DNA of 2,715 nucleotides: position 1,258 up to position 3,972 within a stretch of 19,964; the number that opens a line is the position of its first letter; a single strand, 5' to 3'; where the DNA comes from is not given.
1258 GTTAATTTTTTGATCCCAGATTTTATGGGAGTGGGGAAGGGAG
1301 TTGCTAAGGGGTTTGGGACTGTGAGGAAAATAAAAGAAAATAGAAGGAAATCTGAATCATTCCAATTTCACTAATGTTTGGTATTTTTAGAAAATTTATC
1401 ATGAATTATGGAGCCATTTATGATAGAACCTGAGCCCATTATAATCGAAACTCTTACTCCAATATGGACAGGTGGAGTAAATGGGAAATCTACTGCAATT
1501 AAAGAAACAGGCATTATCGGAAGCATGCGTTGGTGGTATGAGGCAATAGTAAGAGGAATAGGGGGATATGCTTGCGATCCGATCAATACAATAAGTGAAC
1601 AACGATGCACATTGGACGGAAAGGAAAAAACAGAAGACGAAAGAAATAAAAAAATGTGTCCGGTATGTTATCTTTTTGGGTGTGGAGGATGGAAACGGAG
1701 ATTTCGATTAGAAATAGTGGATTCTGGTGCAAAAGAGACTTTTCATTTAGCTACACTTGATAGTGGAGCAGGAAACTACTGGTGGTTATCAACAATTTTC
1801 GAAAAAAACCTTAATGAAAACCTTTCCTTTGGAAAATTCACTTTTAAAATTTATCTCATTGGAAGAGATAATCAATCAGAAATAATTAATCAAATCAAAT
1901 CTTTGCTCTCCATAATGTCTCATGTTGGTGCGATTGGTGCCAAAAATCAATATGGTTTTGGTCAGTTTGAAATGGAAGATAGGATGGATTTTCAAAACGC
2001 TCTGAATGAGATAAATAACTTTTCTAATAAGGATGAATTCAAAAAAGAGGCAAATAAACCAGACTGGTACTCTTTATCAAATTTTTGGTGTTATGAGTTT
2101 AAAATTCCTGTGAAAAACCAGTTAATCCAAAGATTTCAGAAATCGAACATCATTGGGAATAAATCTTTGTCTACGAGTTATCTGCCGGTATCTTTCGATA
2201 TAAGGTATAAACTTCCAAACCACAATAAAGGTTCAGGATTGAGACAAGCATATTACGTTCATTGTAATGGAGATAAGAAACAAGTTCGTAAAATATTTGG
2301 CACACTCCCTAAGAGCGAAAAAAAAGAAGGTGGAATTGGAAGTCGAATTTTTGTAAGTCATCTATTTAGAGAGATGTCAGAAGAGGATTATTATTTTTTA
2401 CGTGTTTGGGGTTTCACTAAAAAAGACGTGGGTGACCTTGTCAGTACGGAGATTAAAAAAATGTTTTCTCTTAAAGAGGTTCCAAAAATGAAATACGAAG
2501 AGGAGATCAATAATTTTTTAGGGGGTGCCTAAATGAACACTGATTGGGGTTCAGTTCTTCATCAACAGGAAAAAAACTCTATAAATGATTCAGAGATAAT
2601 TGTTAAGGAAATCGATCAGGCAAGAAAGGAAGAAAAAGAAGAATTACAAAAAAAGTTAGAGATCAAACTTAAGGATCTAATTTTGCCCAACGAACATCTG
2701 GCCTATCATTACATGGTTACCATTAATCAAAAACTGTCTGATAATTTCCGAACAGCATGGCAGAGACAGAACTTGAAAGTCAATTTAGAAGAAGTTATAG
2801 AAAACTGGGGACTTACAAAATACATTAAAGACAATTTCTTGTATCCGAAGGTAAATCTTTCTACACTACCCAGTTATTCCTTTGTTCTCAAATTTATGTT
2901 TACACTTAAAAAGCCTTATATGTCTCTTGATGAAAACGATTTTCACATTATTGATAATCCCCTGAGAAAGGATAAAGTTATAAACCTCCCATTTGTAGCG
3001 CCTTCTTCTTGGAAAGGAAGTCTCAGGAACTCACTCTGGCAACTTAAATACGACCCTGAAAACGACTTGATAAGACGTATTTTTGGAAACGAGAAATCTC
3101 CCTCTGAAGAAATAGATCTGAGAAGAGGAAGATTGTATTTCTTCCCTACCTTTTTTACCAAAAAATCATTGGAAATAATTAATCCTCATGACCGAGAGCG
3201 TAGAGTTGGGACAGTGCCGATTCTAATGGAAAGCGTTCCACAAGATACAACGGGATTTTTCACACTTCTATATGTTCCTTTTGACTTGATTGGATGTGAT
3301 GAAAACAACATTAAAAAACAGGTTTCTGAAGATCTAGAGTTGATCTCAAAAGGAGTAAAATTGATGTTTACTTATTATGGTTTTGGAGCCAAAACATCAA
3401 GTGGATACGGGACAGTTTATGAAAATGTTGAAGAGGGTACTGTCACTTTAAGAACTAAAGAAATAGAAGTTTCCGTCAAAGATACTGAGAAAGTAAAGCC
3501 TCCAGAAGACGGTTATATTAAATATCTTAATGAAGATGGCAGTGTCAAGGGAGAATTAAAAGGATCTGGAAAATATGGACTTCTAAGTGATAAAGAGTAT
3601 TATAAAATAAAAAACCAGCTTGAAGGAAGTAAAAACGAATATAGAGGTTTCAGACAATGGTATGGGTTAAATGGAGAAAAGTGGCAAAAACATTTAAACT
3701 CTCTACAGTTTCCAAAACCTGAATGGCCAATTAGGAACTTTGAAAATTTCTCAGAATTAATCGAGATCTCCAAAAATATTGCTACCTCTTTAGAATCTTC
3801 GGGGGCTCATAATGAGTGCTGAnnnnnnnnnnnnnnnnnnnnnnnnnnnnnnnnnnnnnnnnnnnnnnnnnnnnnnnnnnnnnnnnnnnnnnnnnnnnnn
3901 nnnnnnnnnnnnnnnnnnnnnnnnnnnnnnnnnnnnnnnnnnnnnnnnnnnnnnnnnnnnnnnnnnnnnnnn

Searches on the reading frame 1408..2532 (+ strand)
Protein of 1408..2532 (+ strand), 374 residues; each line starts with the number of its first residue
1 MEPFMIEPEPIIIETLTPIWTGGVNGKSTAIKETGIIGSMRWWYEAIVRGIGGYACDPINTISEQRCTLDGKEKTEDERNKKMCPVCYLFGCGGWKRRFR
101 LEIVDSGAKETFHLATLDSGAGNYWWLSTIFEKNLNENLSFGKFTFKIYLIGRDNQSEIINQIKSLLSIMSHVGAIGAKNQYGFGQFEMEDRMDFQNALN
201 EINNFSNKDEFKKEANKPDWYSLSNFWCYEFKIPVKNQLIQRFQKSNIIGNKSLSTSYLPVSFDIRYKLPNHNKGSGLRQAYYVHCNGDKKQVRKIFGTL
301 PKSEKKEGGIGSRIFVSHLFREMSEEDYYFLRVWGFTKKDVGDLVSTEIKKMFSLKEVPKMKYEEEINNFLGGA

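Call 7: search_protein_families(library=pfam, proteins=[window:1408-2532:+], max_evalue=0.01)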
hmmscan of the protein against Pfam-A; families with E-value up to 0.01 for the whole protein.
window:1408-2532:+ (374 aa): 1 family
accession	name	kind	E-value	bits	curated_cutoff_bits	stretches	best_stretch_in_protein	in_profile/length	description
PF03787.20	RAMPs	-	6.4e-24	85.9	22.1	1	13-188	2-189/189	RAMP superfamily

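Call 10: find_encoding_contigs(protein=window:1408-2532:+, flank=10000, max_places=6)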
Protein window:1408-2532:+ (374 aa): 1 contig read that carries it; 1 place shown.
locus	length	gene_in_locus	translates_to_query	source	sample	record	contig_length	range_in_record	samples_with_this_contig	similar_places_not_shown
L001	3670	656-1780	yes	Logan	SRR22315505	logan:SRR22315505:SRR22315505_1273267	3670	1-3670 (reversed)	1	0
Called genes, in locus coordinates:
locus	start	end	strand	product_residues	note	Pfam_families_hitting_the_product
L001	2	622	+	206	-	?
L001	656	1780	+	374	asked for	PF03787:RAMPs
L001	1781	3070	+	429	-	PF03787:RAMPs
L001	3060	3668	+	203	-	?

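Call 69: search_protein_families(library=ncbifam, proteins=[window:1408-2532:+], max_evalue=0.001)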
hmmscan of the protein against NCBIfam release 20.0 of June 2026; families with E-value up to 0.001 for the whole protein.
window:1408-2532:+ (374 aa): 1 family
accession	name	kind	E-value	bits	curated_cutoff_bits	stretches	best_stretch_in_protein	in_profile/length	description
TIGR01894.1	cas_TM1795_cmr1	hypoth_equivalog_domain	7e-38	130.4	28.65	1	13-190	1-166/167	type III-B CRISPR module RAMP protein Cmr1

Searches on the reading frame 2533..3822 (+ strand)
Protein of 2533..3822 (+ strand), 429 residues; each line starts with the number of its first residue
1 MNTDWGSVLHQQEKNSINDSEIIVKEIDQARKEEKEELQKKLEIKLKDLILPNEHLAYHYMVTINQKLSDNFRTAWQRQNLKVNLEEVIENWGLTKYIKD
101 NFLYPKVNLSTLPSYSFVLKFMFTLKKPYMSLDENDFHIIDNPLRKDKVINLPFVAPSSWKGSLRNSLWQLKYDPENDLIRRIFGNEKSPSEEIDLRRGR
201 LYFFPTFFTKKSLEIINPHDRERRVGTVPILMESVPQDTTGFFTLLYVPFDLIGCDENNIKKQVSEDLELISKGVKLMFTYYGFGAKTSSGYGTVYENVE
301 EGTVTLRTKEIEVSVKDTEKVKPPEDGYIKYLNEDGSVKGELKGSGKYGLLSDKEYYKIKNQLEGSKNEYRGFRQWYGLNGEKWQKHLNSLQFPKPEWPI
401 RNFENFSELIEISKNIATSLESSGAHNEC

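Call 7: search_protein_families(library=pfam, proteins=[window:2533-3822:+], max_evalue=0.01)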
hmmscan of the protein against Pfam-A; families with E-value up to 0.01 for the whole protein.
window:2533-3822:+ (429 aa): 1 family
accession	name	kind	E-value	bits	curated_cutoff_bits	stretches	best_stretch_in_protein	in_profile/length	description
PF03787.20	RAMPs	-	1.3e-12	49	22.1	1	138-295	16-188/189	RAMP superfamily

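Call 69: search_protein_families(library=ncbifam, proteins=[window:2533-3822:+], max_evalue=0.001)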
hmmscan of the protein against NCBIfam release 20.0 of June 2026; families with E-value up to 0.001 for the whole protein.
window:2533-3822:+ (429 aa): 3 families
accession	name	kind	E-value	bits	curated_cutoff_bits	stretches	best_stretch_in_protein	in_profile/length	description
TIGR02580.1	cas_RAMP_Cmr4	equivalog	1.5e-06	28.3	87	1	137-191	20-75/283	type III-B CRISPR module RAMP protein Cmr4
TIGR01898.1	cas_TM1791_cmr6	equivalog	2.9e-06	27.6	51.1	1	138-294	17-193/195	type III-B CRISPR module RAMP protein Cmr6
TIGR02582.1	cas7_TM1809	equivalog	2.5e-05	24.4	90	1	140-220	30-122/203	type III-A CRISPR-associated RAMP protein Csm3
